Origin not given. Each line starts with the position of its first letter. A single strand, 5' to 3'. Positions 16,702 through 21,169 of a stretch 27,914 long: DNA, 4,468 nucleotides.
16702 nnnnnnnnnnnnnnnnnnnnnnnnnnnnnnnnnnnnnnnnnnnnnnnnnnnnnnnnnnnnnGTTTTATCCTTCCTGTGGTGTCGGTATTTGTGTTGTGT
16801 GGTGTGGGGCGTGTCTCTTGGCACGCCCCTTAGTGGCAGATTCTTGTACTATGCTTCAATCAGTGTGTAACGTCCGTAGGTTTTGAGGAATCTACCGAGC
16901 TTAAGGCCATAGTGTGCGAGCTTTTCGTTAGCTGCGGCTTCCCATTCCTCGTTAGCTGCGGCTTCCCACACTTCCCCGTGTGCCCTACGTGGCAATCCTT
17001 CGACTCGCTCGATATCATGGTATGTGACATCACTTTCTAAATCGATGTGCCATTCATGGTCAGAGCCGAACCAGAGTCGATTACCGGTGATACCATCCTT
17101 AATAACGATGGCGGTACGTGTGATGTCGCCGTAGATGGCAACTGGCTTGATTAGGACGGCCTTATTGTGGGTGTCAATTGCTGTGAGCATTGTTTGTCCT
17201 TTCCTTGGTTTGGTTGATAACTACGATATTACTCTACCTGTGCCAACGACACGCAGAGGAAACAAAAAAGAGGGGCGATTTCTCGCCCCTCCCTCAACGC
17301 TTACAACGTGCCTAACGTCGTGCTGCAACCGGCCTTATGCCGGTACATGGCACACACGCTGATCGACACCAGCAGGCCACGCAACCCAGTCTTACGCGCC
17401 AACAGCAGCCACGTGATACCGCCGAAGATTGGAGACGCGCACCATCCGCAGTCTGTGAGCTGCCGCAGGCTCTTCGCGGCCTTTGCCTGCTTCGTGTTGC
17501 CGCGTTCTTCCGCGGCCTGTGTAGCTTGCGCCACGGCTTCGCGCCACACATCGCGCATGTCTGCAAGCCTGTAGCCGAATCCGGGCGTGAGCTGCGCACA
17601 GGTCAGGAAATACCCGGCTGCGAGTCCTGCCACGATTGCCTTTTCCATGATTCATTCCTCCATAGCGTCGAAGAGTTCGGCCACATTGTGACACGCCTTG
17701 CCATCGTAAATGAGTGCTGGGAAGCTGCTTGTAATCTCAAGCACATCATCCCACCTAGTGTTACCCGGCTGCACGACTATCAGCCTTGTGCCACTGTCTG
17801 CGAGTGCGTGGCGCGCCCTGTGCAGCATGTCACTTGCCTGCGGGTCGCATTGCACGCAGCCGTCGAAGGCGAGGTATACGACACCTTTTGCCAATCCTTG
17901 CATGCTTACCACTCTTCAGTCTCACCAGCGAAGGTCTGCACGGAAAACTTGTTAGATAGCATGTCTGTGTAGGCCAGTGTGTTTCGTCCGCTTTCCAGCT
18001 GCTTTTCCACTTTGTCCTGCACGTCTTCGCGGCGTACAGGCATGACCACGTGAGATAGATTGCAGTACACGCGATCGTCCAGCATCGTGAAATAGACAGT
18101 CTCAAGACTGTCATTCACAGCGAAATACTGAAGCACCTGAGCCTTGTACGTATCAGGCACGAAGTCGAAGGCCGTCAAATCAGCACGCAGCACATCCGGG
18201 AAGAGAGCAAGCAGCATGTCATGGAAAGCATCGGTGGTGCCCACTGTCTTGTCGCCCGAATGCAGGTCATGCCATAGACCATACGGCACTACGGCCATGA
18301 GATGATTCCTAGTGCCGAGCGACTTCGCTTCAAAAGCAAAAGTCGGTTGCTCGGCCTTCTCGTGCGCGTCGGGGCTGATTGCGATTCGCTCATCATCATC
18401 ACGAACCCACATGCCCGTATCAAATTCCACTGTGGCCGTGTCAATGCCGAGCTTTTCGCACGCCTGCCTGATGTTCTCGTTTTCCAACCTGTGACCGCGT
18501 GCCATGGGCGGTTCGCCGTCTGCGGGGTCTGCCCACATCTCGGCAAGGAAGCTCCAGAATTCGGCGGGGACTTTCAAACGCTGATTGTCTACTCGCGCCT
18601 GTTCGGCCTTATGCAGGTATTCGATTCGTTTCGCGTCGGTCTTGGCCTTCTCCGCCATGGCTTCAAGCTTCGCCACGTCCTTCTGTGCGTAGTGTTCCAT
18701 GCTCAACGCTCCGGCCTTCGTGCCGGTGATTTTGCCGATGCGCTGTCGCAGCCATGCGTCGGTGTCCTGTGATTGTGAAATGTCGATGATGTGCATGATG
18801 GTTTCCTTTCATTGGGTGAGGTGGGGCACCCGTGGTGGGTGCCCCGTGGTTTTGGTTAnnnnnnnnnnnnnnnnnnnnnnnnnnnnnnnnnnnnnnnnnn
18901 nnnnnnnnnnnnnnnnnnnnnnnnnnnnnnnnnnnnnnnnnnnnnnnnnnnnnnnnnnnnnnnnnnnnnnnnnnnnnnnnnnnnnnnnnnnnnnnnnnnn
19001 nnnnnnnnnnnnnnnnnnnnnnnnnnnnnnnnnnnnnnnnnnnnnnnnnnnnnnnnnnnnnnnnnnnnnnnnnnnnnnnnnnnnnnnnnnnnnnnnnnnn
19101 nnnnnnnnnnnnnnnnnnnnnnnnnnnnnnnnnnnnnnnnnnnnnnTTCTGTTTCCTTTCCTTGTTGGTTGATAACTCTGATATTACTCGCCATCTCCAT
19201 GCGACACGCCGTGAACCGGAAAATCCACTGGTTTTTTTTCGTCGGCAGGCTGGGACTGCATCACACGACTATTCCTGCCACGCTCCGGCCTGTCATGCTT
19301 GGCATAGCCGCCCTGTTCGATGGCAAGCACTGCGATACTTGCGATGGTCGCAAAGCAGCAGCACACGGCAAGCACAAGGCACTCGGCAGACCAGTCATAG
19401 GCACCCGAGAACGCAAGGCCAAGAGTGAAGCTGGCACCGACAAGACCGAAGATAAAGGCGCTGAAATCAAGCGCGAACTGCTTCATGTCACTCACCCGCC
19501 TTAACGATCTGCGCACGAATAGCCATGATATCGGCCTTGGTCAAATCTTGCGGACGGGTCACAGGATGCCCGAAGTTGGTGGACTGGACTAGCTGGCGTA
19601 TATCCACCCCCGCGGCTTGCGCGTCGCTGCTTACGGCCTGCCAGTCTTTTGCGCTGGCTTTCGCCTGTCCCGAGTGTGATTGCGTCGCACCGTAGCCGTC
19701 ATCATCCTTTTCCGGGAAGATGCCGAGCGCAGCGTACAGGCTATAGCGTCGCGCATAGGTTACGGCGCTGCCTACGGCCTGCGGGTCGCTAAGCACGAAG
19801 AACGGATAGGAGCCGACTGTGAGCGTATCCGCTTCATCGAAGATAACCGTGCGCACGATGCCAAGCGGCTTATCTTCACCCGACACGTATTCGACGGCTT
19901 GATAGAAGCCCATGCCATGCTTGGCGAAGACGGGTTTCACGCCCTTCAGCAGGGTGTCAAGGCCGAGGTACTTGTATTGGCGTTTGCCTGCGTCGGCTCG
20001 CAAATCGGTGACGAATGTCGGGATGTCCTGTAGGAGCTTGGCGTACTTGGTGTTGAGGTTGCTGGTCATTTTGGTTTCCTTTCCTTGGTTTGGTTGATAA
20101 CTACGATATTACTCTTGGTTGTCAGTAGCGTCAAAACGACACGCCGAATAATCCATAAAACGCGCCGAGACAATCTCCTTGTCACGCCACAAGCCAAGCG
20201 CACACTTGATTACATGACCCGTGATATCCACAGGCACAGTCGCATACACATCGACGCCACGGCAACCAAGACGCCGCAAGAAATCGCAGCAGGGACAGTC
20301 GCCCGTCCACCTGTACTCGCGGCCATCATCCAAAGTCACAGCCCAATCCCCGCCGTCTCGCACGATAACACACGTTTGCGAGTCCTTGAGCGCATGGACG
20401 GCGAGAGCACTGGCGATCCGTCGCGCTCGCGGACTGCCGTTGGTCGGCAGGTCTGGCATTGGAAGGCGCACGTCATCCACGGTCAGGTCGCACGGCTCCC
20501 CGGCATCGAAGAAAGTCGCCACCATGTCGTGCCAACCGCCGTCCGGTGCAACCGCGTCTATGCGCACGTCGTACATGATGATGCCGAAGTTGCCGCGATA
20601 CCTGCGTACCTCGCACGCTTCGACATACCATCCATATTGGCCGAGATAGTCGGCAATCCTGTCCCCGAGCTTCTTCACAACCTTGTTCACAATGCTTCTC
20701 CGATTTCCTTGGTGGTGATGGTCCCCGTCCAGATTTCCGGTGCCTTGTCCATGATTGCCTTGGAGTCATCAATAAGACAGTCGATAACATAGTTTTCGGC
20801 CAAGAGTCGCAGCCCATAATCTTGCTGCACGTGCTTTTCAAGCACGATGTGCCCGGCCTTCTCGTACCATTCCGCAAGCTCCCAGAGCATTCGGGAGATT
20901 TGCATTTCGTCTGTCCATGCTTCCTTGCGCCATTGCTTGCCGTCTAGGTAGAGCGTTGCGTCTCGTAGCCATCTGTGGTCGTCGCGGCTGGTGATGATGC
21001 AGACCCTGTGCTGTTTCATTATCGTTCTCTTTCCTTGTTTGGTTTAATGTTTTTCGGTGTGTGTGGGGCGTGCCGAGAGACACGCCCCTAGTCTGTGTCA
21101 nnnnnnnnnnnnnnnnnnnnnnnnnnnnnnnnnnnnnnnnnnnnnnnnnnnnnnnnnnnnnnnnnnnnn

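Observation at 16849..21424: Cassette-driven small proteins P1, P2 and P3, each followed by a perfect GC hairpin: candidate anti-defence genes, with P1-HTH in an acr-aca-like layout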

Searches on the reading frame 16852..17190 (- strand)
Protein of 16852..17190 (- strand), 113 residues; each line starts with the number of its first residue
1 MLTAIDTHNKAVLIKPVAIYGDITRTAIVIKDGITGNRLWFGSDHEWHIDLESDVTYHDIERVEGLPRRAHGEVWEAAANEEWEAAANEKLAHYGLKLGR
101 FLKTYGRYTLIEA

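Call 11: search_protein_families(library=pfam, proteins=[window:16852-17190:-], max_evalue=0.1)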
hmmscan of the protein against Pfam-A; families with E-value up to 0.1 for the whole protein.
window:16852-17190:- (113 aa): 0 families

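Call 12: search_protein_families(library=phrogs, proteins=[window:16852-17190:-], max_evalue=0.1)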
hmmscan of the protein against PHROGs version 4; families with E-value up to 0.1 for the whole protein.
window:16852-17190:- (113 aa): 0 families

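Call 50: list_cluster_members(proteins=[L042:4347-5540:-, window:16852-17190:-, window:18859-19146:-])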
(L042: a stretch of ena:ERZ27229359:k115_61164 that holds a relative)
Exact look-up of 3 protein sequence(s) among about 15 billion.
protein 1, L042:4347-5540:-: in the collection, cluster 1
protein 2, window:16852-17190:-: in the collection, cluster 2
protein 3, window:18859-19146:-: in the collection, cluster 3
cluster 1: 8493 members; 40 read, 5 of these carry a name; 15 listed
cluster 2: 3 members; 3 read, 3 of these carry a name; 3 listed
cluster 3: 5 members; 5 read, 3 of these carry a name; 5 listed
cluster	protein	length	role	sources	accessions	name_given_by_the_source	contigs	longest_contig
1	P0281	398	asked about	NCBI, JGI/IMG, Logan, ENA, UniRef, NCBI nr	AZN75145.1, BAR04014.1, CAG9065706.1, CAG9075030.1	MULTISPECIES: flavodoxin-dependent (E)-4-hydroxy-3-methylbut-2-enyl-diphosphate synthase ... | (E)-4-hydroxy-3-methylbut-2-enyl-diphosphate synthase | 4-hydroxy-3-methylbut-2-en-1-yl diphosphate synthase (flavodoxin) n=3 Tax=Bifidobacterium ...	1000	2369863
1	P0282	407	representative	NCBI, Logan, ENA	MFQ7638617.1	MAG: flavodoxin-dependent (E)-4-hydroxy-3-methylbut-2-enyl-diphosphate synthase ...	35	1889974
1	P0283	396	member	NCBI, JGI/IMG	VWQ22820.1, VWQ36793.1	1-deoxy-D-xylulose 5-phosphate reductoisomerase, partial [Bifidobacterium longum subsp. ... | 1-deoxy-D-xylulose-5-phosphate reductoisomerase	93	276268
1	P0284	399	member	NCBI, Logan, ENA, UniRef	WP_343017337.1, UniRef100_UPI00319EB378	flavodoxin-dependent (E)-4-hydroxy-3-methylbut-2-enyl-diphosphate synthase ... | flavodoxin-dependent (E)-4-hydroxy-3-methylbut-2-enyl-diphosphate synthase n=1 ...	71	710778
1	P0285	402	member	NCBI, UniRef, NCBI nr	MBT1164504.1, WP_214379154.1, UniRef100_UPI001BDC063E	flavodoxin-dependent (E)-4-hydroxy-3-methylbut-2-enyl-diphosphate synthase ... | flavodoxin-dependent (E)-4-hydroxy-3-methylbut-2-enyl-diphosphate synthase n=1 ...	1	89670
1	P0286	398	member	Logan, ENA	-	-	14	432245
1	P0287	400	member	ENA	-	-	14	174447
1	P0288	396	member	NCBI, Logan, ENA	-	-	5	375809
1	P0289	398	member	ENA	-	-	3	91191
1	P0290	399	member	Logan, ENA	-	-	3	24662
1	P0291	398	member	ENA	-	-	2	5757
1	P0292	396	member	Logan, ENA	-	-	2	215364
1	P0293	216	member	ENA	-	-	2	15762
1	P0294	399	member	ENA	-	-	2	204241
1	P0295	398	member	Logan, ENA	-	-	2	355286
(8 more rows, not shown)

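Call 77: search_protein_families(library=ncbifam, proteins=[window:16852-17190:-], max_evalue=0.1)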
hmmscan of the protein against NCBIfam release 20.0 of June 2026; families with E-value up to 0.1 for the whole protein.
window:16852-17190:- (113 aa): 0 families

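Call 78: search_protein_families(library=padloc, proteins=[window:16852-17190:-], max_evalue=0.1)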
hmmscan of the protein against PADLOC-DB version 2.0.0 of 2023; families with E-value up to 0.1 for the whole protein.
window:16852-17190:- (113 aa): 0 families

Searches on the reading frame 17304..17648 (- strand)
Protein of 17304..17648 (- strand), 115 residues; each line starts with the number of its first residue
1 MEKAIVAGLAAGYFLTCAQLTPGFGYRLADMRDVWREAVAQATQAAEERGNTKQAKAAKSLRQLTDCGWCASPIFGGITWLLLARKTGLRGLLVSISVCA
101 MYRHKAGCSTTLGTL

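Call 11: search_protein_families(library=pfam, proteins=[window:17304-17648:-], max_evalue=0.1)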
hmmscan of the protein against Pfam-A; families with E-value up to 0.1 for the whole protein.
window:17304-17648:- (115 aa): 0 families

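Call 12: search_protein_families(library=phrogs, proteins=[window:17304-17648:-], max_evalue=0.1)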
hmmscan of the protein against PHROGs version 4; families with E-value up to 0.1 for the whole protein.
window:17304-17648:- (115 aa): 0 families

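Call 77: search_protein_families(library=ncbifam, proteins=[window:17304-17648:-], max_evalue=0.1)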
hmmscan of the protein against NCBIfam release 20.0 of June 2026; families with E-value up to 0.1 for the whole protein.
window:17304-17648:- (115 aa): 0 families

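Call 78: search_protein_families(library=padloc, proteins=[window:17304-17648:-], max_evalue=0.1)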
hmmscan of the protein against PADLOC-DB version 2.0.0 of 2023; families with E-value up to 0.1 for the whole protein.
window:17304-17648:- (115 aa): 1 family
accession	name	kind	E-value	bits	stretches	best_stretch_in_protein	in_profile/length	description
PDLC00442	JetA1|JetA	-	0.0065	13.3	1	43-70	67-94/467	DUF5716 domain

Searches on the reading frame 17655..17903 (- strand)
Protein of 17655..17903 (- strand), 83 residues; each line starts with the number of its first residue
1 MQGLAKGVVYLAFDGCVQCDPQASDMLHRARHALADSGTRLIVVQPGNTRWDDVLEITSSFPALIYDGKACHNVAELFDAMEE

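Call 48: search_protein_families(library=pfam, proteins=[window:17655-17903:-], max_evalue=0.1)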
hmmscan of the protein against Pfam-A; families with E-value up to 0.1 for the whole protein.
window:17655-17903:- (83 aa): 0 families

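Call 79: search_protein_families(library=phrogs, proteins=[window:17655-17903:-], max_evalue=0.01)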
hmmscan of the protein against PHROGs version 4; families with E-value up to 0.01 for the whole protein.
window:17655-17903:- (83 aa): 0 families

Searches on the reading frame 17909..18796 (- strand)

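Call 11: search_protein_families(library=pfam, proteins=[window:17909-18796:-], max_evalue=0.1)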
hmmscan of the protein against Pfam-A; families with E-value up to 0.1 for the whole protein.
window:17909-18796:- (296 aa): 3 families
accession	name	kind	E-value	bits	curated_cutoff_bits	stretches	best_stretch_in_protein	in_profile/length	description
PF09588.16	YqaJ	-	0.00011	22.9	22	1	15-166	2-120/150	YqaJ-like viral recombinase domain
PF14560.12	Ubiquitin_2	-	0.091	13.7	23.1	0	14-62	27-70/86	Ubiquitin-like domain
PF22083.2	I-HmuI_NUMOD-like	-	0.098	12.7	27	0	99-123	5-29/46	DNA endonuclease I-HmuI-like, NUMOD-like domain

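Call 12: search_protein_families(library=phrogs, proteins=[window:17909-18796:-], max_evalue=0.1)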
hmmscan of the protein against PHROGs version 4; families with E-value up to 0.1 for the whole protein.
window:17909-18796:- (296 aa): 2 families
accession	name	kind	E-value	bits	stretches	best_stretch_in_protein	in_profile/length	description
phrog_434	-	DNA, RNA and nucleotide metabolism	3.5e-05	24.2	1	93-161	101-166/372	RecE-like recombination exonuclease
phrog_149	-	DNA, RNA and nucleotide metabolism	4.7e-05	22.9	1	4-166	593-721/1242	exonuclease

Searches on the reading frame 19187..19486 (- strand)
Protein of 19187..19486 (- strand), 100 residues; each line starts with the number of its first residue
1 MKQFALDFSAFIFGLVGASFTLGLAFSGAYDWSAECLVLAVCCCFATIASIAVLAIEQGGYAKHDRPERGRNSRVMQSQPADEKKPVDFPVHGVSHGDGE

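Call 48: search_protein_families(library=pfam, proteins=[window:19187-19486:-], max_evalue=0.1)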
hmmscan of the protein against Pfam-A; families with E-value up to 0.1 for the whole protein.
window:19187-19486:- (100 aa): 0 families

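Call 77: search_protein_families(library=ncbifam, proteins=[window:19187-19486:-], max_evalue=0.1)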
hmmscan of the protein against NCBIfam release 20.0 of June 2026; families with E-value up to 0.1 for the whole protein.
window:19187-19486:- (100 aa): 1 family
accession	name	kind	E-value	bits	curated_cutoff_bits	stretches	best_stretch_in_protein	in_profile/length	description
NF045553.1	AquGlycerPorinGla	equivalog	0.096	11.8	400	1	16-67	68-119/290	aquaglyceroporin Gla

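Call 78: search_protein_families(library=padloc, proteins=[window:19187-19486:-], max_evalue=0.1)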
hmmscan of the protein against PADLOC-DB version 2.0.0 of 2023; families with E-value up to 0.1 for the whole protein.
window:19187-19486:- (100 aa): 0 families

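Call 79: search_protein_families(library=phrogs, proteins=[window:19187-19486:-], max_evalue=0.01)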
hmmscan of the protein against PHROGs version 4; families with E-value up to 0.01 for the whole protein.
window:19187-19486:- (100 aa): 0 families

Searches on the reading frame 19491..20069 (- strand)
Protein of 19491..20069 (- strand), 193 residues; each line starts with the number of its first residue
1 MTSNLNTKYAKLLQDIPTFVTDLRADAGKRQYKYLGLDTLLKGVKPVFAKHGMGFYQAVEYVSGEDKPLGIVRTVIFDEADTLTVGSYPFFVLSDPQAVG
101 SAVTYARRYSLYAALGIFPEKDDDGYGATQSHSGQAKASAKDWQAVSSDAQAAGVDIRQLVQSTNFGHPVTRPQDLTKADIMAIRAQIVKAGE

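Call 11: search_protein_families(library=pfam, proteins=[window:19491-20069:-], max_evalue=0.1)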
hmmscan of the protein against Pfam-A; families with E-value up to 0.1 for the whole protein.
window:19491-20069:- (193 aa): 1 family
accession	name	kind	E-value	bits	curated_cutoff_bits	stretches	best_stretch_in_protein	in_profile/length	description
PF04404.17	ERF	-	3.6e-17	63.2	25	1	29-141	23-142/153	ERF superfamily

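Call 12: search_protein_families(library=phrogs, proteins=[window:19491-20069:-], max_evalue=0.1)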
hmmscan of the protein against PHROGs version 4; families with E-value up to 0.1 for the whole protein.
window:19491-20069:- (193 aa): 5 families
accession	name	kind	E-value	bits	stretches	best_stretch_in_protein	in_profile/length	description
phrog_2324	-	DNA, RNA and nucleotide metabolism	3.2e-23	83.3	1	4-150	10-155/193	Erf-like ssDNA annealing protein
phrog_155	-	DNA, RNA and nucleotide metabolism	7.6e-22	79.3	1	31-187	92-263/308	Erf-like ssDNA annealing protein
phrog_10003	-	other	7.7e-09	36.4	1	31-126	69-169/297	recombinase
phrog_34817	-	unknown function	4.3e-08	33.8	1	29-160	40-165/291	-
phrog_37640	-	unknown function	0.0069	17.4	1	95-125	30-60/169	-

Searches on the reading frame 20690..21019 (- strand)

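Call 11: search_protein_families(library=pfam, proteins=[window:20690-21019:-], max_evalue=0.1)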
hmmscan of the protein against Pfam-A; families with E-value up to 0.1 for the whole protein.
window:20690-21019:- (110 aa): 1 family
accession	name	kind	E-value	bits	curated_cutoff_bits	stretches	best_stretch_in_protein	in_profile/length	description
PF12652.12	CotJB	-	0.034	14.8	29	1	18-67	14-63/76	CotJB protein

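Call 12: search_protein_families(library=phrogs, proteins=[window:20690-21019:-], max_evalue=0.1)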
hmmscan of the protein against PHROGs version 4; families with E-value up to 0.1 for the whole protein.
window:20690-21019:- (110 aa): 0 families

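Call 77: search_protein_families(library=ncbifam, proteins=[window:20690-21019:-], max_evalue=0.1)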
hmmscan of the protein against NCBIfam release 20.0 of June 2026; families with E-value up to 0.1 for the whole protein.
window:20690-21019:- (110 aa): 0 families

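Call 78: search_protein_families(library=padloc, proteins=[window:20690-21019:-], max_evalue=0.1)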
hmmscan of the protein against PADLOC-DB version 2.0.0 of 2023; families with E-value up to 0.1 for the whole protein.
window:20690-21019:- (110 aa): 0 families
